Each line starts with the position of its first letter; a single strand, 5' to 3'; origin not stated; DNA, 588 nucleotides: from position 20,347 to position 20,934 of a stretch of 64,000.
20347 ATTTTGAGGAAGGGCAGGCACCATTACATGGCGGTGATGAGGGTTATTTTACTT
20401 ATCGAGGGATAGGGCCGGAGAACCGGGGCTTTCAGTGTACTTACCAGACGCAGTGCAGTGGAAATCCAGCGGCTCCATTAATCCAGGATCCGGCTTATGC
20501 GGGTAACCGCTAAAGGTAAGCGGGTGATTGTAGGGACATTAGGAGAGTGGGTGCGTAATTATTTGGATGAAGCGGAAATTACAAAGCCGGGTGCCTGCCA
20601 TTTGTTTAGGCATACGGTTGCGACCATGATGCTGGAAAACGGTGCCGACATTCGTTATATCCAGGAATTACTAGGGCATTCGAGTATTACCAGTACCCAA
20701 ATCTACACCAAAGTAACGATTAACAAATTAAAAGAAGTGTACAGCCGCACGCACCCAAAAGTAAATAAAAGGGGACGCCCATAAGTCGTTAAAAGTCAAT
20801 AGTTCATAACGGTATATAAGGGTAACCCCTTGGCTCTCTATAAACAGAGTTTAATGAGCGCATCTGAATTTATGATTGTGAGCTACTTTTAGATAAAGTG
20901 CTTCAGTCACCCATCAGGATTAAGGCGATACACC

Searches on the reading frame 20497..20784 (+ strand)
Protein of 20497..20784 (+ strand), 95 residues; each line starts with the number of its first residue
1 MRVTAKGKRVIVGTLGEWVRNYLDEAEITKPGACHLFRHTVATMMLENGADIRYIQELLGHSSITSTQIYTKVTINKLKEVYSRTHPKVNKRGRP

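Call 111: search_protein_families(library=pfam, proteins=[window:20497-20784:+], max_evalue=0.01)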
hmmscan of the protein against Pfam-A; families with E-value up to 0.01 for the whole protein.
window:20497-20784:+ (95 aa): 1 family
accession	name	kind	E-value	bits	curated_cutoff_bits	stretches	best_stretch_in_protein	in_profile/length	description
PF00589.27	Phage_integrase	-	2.7e-16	60.2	27.1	1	6-74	101-169/172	Phage integrase family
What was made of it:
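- On tRNA-integrated genomic island: Only a C-terminal integrase remnant is left (20497-20784; Phage_integrase E = 3e-16, call 111).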
